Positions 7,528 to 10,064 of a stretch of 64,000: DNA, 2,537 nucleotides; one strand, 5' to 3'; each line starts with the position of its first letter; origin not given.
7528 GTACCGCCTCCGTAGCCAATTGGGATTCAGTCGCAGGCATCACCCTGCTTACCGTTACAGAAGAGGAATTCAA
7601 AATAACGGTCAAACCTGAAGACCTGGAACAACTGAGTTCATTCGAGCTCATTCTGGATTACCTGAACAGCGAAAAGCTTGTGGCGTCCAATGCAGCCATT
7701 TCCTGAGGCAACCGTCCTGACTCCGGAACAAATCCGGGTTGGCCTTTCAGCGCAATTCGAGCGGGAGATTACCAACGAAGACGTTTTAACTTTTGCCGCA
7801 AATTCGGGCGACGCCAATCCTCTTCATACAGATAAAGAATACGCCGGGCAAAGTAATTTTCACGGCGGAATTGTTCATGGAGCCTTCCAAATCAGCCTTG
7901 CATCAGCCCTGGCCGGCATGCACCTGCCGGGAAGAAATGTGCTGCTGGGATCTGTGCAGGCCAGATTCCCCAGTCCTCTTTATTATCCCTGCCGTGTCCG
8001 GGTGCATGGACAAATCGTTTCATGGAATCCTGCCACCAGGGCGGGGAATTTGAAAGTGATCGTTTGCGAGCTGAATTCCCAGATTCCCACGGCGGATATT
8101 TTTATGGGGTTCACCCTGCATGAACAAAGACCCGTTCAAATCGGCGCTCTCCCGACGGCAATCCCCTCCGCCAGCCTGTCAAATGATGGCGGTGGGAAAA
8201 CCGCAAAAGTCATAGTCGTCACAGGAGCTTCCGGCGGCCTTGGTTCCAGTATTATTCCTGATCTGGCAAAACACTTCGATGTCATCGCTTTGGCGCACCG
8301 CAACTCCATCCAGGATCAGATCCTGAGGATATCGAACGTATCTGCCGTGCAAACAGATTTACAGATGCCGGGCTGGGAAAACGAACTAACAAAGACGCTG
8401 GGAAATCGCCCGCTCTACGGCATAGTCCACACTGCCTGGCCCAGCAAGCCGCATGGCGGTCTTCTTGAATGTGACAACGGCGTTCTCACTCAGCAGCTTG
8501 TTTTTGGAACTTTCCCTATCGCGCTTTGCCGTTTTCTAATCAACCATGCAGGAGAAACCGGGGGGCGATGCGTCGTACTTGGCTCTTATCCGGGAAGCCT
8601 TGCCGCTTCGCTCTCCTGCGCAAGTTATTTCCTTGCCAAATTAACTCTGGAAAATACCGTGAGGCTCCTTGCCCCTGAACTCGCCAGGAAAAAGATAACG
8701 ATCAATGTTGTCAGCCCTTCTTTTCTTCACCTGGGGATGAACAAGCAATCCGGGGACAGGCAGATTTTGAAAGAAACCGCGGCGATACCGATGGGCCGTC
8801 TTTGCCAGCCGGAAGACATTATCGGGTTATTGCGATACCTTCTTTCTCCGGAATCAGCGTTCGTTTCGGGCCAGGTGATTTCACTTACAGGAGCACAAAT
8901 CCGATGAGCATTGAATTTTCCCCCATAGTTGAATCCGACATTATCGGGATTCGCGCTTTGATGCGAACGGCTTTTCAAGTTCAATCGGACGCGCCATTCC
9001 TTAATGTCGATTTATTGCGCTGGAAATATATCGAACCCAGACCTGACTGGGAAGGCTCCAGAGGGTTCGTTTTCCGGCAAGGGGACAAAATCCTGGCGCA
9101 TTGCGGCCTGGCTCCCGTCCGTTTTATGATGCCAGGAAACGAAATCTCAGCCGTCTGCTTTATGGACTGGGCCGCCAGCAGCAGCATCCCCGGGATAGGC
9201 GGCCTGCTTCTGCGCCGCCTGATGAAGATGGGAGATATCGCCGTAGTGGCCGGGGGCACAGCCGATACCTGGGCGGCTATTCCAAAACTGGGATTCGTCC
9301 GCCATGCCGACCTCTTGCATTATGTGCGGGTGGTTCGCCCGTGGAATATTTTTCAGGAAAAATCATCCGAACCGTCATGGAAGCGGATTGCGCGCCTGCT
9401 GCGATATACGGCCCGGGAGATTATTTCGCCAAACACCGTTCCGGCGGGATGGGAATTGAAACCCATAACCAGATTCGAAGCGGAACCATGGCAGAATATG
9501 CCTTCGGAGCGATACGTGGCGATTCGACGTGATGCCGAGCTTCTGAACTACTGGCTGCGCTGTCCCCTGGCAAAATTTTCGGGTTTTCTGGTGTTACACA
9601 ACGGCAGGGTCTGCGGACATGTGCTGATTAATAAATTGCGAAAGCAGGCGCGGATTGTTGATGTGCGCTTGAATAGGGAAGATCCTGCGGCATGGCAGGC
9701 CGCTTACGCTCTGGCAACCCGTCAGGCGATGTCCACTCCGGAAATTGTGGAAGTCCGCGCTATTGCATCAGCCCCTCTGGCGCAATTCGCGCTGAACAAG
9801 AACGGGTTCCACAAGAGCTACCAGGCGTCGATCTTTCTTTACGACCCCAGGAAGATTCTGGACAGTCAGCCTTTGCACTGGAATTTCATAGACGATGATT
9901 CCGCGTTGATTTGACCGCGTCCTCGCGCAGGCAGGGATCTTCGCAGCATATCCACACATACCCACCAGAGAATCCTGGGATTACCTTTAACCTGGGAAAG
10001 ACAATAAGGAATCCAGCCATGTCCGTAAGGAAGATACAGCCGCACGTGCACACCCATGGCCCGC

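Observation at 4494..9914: PKS-less FkbH / ACP / hotdog-SDR / GNAT cassette wired into a Wzx-Wzy polysaccharide locus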

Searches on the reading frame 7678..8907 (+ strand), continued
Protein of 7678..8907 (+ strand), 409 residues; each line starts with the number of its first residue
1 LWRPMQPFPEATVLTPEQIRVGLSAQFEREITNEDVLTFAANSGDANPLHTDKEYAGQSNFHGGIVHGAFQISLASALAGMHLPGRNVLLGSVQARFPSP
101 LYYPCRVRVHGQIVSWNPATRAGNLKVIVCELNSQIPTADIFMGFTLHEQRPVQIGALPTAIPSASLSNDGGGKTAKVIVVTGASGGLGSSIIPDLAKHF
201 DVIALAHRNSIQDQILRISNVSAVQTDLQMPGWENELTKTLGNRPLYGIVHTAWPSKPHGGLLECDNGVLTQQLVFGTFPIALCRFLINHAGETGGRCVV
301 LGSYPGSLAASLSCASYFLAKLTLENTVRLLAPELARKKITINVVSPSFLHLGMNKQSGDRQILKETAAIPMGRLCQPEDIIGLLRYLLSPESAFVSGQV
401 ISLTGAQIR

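Call 63: find_encoding_contigs(protein=P0355, flank=9000, max_places=1)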
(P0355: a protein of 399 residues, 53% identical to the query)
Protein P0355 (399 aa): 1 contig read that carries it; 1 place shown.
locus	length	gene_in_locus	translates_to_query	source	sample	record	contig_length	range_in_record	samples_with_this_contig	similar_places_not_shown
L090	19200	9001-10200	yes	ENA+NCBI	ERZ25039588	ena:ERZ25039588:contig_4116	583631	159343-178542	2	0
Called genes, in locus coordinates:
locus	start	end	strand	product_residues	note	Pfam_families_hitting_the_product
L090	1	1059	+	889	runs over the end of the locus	PF12704:MacB_PCD, PF02687:FtsX, PF12704:MacB_PCD, PF02687:FtsX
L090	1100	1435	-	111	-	PF03795:YCII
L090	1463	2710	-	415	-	PF04542:Sigma70_r2, PF08281:Sigma70_r4_2, PF20239:DUF6596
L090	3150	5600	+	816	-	PF12704:MacB_PCD, PF02687:FtsX (weak), PF12704:MacB_PCD, PF02687:FtsX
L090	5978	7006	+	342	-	PF13641:Glyco_tranf_2_3, PF00535:Glycos_transf_2, PF10111:Glyco_tranf_2_2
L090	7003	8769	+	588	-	-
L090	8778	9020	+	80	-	PF00550:PP-binding (weak)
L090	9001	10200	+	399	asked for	PF01575:MaoC_dehydratas, PF00106:adh_short, PF13561:adh_short_C2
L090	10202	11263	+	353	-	-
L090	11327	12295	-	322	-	PF01522:Polysacc_deac_1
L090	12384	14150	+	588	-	-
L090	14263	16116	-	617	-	PF00248:Aldo_ket_red, PF13671:AAA_33 (faint)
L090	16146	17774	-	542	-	PF00370:FGGY_N, PF02782:FGGY_C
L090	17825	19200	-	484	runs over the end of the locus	PF07881:Fucose_iso_N1, PF07882:Fucose_iso_N2 (weak), PF02952:Fucose_iso_C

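Call 84: find_encoding_contigs(protein=P0292, flank=6000, max_places=2)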
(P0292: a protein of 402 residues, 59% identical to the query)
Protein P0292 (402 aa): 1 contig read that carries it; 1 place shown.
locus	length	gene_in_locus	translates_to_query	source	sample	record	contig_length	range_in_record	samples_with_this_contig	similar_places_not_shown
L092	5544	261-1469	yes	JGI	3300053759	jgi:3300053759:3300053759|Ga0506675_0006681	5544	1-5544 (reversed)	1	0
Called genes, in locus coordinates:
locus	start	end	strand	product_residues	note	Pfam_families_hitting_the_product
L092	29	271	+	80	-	-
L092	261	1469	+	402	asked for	PF01575:MaoC_dehydratas, PF13452:FAS1_DH_region (weak), PF00106:adh_short, PF13561:adh_short_C2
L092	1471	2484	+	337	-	-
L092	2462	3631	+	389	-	PF01757:Acyl_transf_3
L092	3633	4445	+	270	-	-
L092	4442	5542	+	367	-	?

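Call 85: find_encoding_contigs(protein=P0316, flank=10000, max_places=1)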
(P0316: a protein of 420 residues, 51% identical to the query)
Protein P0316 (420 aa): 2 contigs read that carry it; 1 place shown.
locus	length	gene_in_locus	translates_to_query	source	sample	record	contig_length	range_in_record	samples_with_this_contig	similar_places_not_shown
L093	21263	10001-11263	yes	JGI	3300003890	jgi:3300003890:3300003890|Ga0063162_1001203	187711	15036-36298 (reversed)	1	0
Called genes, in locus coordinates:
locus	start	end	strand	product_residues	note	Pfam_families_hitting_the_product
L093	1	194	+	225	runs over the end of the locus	PF00132:Hexapep, PF14602:Hexapep_2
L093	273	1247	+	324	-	PF01073:3Beta_HSD, PF01370:Epimerase, PF02719:Polysacc_synt_2 (faint), PF05368:NmrA (faint), PF07993:NAD_binding_4 (faint), PF13460:NAD_binding_10 (weak), PF16363:GDP_Man_Dehyd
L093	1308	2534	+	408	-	PF13439:Glyco_transf_4 (weak), PF13579:Glyco_trans_4_4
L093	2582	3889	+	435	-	PF04932:Wzy_C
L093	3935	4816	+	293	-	PF13489:Methyltransf_23, PF13847:Methyltransf_31, PF08241:Methyltransf_11, PF08242:Methyltransf_12, PF13649:Methyltransf_25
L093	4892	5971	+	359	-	PF13439:Glyco_transf_4, PF13579:Glyco_trans_4_4, PF20706:GT4-conflict, PF00534:Glycos_transf_1, PF13692:Glyco_trans_1_4, PF13524:Glyco_trans_1_2 (weak)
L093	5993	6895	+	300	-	PF00248:Aldo_ket_red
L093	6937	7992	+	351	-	-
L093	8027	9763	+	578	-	-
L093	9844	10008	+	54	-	PF00550:PP-binding (weak)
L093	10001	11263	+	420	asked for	PF01575:MaoC_dehydratas, PF00106:adh_short, PF13561:adh_short_C2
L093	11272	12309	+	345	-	-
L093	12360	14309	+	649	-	PF13522:GATase_6, PF13537:GATase_7, PF00733:Asn_synthase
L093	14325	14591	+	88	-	PF00550:PP-binding (weak)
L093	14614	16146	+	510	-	PF00501:AMP-binding, PF13193:AMP-binding_C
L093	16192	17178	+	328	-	PF02540:NAD_synthase, PF03054:tRNA_Me_trans (faint), PF02540:NAD_synthase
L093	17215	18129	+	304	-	PF01522:Polysacc_deac_1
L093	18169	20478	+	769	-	PF13439:Glyco_transf_4, PF13579:Glyco_trans_4_4, PF00534:Glycos_transf_1 (weak), PF13692:Glyco_trans_1_4, PF13579:Glyco_trans_4_4 (weak), PF00534:Glycos_transf_1, PF13692:Glyco_trans_1_4, PF13524:Glyco_trans_1_2, +1 more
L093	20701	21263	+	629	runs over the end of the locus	PF13487:HD_5, PF01966:HD, PF13185:GAF_2, PF01590:GAF, PF13492:GAF_3, PF00990:GGDEF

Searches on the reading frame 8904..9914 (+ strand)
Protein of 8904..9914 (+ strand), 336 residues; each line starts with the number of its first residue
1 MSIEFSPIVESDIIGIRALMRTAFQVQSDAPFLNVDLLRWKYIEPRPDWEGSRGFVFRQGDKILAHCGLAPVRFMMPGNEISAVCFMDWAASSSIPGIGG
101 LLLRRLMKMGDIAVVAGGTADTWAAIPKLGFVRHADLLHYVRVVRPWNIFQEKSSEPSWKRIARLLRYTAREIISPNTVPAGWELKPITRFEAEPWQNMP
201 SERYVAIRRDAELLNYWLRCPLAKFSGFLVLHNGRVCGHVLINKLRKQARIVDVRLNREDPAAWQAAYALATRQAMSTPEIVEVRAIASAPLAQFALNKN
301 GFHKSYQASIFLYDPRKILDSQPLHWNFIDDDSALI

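Call 5: search_protein_families(library=pfam, proteins=[window:8904-9914:+], max_evalue=0.01)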
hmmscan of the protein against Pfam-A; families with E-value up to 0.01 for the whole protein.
window:8904-9914:+ (336 aa): 1 family
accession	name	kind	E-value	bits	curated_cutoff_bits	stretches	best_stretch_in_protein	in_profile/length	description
PF13527.13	Acetyltransf_9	-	0.0098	16.3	25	0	7-90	4-79/127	Acetyltransferase (GNAT) domain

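Call 7: search_protein_families(library=ncbifam, proteins=[window:8904-9914:+], max_evalue=0.01)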
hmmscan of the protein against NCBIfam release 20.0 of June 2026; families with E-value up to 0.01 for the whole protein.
window:8904-9914:+ (336 aa): 0 families

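Call 30: find_homologous_proteins(query=window:8904-9914:+, max_evalue=0.00001)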
Query window:8904-9914:+ (336 aa): 23 proteins with E <= 0.00001 among 3422 candidates.
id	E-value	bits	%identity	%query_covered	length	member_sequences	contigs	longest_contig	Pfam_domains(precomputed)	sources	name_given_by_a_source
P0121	8.5e-228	773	100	100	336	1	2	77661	-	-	-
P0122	3.7e-110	386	53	100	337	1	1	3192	-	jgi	jgi:hypothetical protein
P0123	2.1e-102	361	46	100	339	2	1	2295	-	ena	-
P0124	5.9e-97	343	46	100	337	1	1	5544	-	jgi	jgi:hypothetical protein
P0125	9.5e-79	283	41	99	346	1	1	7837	-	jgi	jgi:hypothetical protein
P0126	2.8e-71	259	42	76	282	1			-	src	-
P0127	8.7e-70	254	39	100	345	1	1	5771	-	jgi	-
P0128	1.4e-68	250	38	100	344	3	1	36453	-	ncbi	-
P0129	3.8e-68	248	39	100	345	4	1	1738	-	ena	-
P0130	9.3e-68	247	40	100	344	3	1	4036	-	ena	-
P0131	1.4e-64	237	38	95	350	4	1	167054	-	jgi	-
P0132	1.5e-63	233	37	100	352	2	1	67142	-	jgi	jgi:hypothetical protein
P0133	2.3e-63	233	36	100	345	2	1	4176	-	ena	-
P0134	1.6e-62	230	38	100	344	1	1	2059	-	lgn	-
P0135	1.6e-61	226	37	100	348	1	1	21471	-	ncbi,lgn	ncbi:MAG TPA: hypothetical protein VII12_16465 [Thermoanaerobaculia bacterium]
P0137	7.8e-59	218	37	94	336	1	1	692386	-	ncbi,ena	-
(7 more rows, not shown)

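Call 45: predict_structure(alignment_id=A2)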
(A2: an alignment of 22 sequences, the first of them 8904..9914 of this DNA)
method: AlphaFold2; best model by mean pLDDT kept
length: 336 residues; sequences in the alignment: 22
mean_pLDDT: 92.6   pTM: 0.90
mean pLDDT of the five models: 92.6, 92.2, 91.5, 91.5, 91.3
residues with pLDDT >= 90: 267; 70-90: 67; 50-70: 2; < 50: 0
segments of 3 or more residues with pLDDT < 50: none
pLDDT, mean of each block of 10 residues (from residue 1): 92 96 92 93 91 95 95 92 94 92 94 90 89 95 92 85 90 83 97 89 92 95 93 97 94 95 97 96 96 96 94 92 92 79
secondary structure, 60 per line:
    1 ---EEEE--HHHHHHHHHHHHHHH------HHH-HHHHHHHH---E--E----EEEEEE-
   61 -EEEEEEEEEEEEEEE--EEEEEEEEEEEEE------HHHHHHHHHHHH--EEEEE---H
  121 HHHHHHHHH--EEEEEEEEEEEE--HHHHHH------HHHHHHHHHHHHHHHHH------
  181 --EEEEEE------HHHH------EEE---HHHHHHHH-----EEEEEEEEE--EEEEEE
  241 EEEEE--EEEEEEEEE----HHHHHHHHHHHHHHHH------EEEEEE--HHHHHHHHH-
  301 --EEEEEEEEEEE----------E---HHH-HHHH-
elements in order: E4-7 H10-24 H35-42 E54-59 E62-76 E79-91 H98-109 E112-116 H120-129 E132-143 H146-151 H158-174 E183-188 H195-198 E205-207 H211-218 E224-232 E235-245 E248-256 H261-276 E283-288 H291-299 E303-313 H332-335

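Call 47: search_protein_representatives(alignment_id=A2)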
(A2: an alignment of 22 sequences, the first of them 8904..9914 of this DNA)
Query: 22 sequences, 346 profile positions. Proteins with E-value up to 0.001 (for the whole library): 1559; up to 1e-10: 892; up to 1e-30: 476. The best 150 are listed.
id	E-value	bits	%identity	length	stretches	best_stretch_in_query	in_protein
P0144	6.1e-139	479.3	-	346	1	3-346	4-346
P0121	1.9e-138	477.7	-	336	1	1-337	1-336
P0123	7.2e-138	475.8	-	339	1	1-337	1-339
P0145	5.8e-127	439.9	-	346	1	5-346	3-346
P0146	2.3e-124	431.4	-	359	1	1-346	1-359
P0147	1.4e-120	419.0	-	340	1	1-346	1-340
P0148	2.2e-119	415.0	-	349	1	1-346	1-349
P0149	3.9e-119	414.2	-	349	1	1-346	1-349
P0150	1.2e-118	412.5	-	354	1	3-345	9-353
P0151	5.4e-118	410.5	-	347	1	4-346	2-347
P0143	8.6e-117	406.5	-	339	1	3-337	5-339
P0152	1.5e-116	405.7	-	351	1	1-346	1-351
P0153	1.6e-116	405.6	-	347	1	1-346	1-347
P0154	4.3e-116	404.2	-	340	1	1-345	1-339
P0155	8.0e-115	400.0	-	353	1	3-346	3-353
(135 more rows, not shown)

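Call 48: fold_search(model_id=the predicted structure, library=pdb)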
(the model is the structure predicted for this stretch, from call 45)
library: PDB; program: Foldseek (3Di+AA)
matches with E <= 10: 1202; with E <= 0.001: 308
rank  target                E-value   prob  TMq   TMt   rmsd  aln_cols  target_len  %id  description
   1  5mu6_B                1.1e-13  1.00  0.57  0.52   6.2       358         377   14  Human N-myristoyltransferase (NMT1) with Myristoyl-CoA and IMP-1088 inhibitor bound (released 2018-02-14)
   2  6ehj_A                1.4e-13  1.00  0.58  0.53   5.8       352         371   15  Human N-myristoyltransferase (NMT1) with Myristoyl-CoA and peptide bound (released 2019-03-27)
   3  7owq_B                1.8e-13  1.00  0.56  0.50   6.3       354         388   14  HsNMT1 in complex with both MyrCoA and peptide N-Methylated-GNCFSKPR (released 2022-12-21)
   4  6pau_A                1.9e-13  1.00  0.61  0.57   5.6       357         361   14  Structure of Human NMT2 with myristoyl-lysine peptide and CoA products (released 2020-03-11)
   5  8q24_A                3.0e-13  1.00  0.56  0.50   6.3       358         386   15  HsNMT1 in complex with both MyrCoA and (DAB)SFSKPR inhibitor peptide (released 2024-08-14)
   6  6fz3_A                3.2e-13  1.00  0.58  0.51   6.0       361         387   14  Human N-myristoyltransferase (NMT1) with Myristoyl-CoA and inhibitor bound (released 2019-03-27)
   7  5o9t_A                3.3e-13  1.00  0.56  0.50   6.1       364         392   14  HsNMT1 in complex with CoA and acetylated-NCFSKPK peptide (released 2018-06-27)
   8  2ozg                  4.0e-13  1.00  0.59  0.52   4.8       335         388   11  Crystal structure of GCN5-related N-acetyltransferase (YP_325469.1) from Anabaena variabilis ATCC 29413 at 2.00 A resolu (released 2007-03-13)
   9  6sk2_B                4.2e-13  1.00  0.57  0.51   6.0       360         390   15  HsNMT1 in complex with both MyrCoA and Acetylated-GKSFSKPR peptide reveals N-terminal Lysine Myristoylation (released 2020-03-18)
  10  6fz3_B                4.4e-13  1.00  0.56  0.51   6.2       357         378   14  Human N-myristoyltransferase (NMT1) with Myristoyl-CoA and inhibitor bound (released 2019-03-27)
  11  7owo_B                4.7e-13  1.00  0.56  0.49   6.4       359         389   14  HsNMT1 in complex with both MyrCoA and N-acetylated KSFSKPR peptide (released 2022-12-21)
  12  4uwi                  4.7e-13  1.00  0.54  0.48   6.9       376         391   12  Crystal structure of Aspergillus fumigatus N-myristoyl transferase in complex with myristoyl CoA and a pyrazole sulphona (released 2014-12-03)
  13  5uut_A                5.0e-13  1.00  0.59  0.54   5.9       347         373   14  N-myristoyltransferase 1 (NMT) bound to myristoyl-CoA (released 2018-01-17)
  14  3iu2_B                5.6e-13  1.00  0.56  0.51   6.3       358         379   14  Crystal Structure of human type-I N-myristoyltransferase with bound myristoyl-CoA and inhibitor DDD90096 (released 2009-09-15)
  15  3jtk_B                6.6e-13  1.00  0.58  0.52   6.0       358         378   15  Crystal Structure of human type-I N-myristoyltransferase with bound myristoyl-CoA and inhibitor DDD90055 (released 2009-09-22)
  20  2hv2_D                8.2e-13  1.00  0.53  0.47   5.8       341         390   11  Crystal Structure of Conserved Protein of Unknown Function from Enterococcus faecalis V583 at 2.4 A Resolution, Probab (released 2006-08-29)
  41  2hv2_C                1.8e-12  1.00  0.51  0.45  11.7       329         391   11  Crystal Structure of Conserved Protein of Unknown Function from Enterococcus faecalis V583 at 2.4 A Resolution, Probab (released 2006-08-29)
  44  2hv2_F                2.0e-12  1.00  0.52  0.46  11.4       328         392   10  Crystal Structure of Conserved Protein of Unknown Function from Enterococcus faecalis V583 at 2.4 A Resolution, Probab (released 2006-08-29)
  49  2hv2_A                2.5e-12  1.00  0.54  0.47   6.0       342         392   11  Crystal Structure of Conserved Protein of Unknown Function from Enterococcus faecalis V583 at 2.4 A Resolution, Probab (released 2006-08-29)
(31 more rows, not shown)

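Call 55: find_encoding_contigs(protein=P0137, flank=10000, max_places=1)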
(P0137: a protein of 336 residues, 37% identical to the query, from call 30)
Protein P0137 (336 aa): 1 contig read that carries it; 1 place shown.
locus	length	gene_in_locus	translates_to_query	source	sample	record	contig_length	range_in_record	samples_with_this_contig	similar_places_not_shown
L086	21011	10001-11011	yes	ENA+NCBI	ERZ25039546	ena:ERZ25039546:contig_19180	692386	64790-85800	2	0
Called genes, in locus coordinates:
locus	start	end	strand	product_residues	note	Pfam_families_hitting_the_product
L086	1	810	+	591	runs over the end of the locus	-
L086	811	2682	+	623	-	PF13231:PMT_2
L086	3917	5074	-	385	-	PF02350:Epimerase_2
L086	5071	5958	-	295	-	PF01209:Ubie_methyltran, PF13489:Methyltransf_23, PF13847:Methyltransf_31, PF08241:Methyltransf_11, PF08242:Methyltransf_12, PF13649:Methyltransf_25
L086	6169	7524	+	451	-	PF04932:Wzy_C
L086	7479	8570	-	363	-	PF13439:Glyco_transf_4, PF13579:Glyco_trans_4_4, PF00534:Glycos_transf_1, PF13692:Glyco_trans_1_4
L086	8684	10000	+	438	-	PF01262:AlaDh_PNT_C (weak), PF02558:ApbA (weak), PF03721:UDPG_MGDP_dh_N, PF00984:UDPG_MGDP_dh, PF03720:UDPG_MGDP_dh_C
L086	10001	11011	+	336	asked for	-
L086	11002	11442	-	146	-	PF01522:Polysacc_deac_1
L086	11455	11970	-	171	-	-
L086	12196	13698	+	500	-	PF00795:CN_hydrolase, PF02540:NAD_synthase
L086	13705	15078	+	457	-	PF02826:2-Hacid_dh_C (faint), PF03446:NAD_binding_2 (faint), PF03721:UDPG_MGDP_dh_N, PF00984:UDPG_MGDP_dh, PF03720:UDPG_MGDP_dh_C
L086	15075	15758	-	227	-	PF00149:Metallophos, PF12850:Metallophos_2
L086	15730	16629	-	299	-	PF01370:Epimerase, PF04321:RmlD_sub_bind, PF16363:GDP_Man_Dehyd, PF07993:NAD_binding_4 (weak)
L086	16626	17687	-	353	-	PF21360:PylC-like_N, PF02655:ATP-grasp_3 (weak), PF15632:ATPgrasp_Ter (weak)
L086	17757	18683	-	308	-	PF13489:Methyltransf_23 (weak), PF08242:Methyltransf_12 (weak)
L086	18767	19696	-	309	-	PF00535:Glycos_transf_2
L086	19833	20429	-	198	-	PF13649:Methyltransf_25, PF08241:Methyltransf_11, PF08242:Methyltransf_12 (weak)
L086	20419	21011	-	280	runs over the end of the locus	PF13489:Methyltransf_23, PF08241:Methyltransf_11, PF08242:Methyltransf_12, PF13649:Methyltransf_25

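Call 56: find_encoding_contigs(protein=P0131, flank=10000, max_places=1)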
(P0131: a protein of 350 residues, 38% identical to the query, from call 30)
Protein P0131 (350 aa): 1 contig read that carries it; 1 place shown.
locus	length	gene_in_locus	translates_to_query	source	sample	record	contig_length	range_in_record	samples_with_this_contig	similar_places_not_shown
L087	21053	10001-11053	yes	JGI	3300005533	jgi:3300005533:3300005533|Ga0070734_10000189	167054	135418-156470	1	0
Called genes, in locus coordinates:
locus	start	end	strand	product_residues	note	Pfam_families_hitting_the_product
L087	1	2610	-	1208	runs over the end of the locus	-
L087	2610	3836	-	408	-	-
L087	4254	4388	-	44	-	-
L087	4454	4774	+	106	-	PF04365:BrnT_toxin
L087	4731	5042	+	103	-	PF14384:BrnA_antitoxin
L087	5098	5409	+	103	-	-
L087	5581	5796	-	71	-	PF04255:DUF433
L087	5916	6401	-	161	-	PF19502:DUF6036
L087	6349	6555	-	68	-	-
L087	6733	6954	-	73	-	PF08681:TacA1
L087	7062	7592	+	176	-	PF13673:Acetyltransf_10 (faint), PF00583:Acetyltransf_1 (weak), PF13508:Acetyltransf_7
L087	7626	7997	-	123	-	-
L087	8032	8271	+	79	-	-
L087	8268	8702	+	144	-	PF01850:PIN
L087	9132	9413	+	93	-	-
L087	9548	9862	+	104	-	-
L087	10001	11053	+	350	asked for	-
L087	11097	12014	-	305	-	PF08241:Methyltransf_11 (weak)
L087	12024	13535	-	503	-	PF01943:Polysacc_synt, PF13440:Polysacc_synt_3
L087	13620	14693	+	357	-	PF01522:Polysacc_deac_1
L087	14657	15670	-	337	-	PF01522:Polysacc_deac_1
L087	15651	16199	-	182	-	PF00702:Hydrolase, PF08645:PNK3P (weak), PF12710:HAD (faint), PF13419:HAD_2, PF13242:Hydrolase_like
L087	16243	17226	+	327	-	PF00288:GHMP_kinases_N, PF08544:GHMP_kinases_C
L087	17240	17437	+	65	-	-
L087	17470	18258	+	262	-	PF16261:DUF4915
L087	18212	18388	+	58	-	-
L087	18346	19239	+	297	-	PF01839:FG-GAP (faint), PF13517:FG-GAP_3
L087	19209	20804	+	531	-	-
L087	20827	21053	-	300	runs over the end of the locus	PF13578:Methyltransf_24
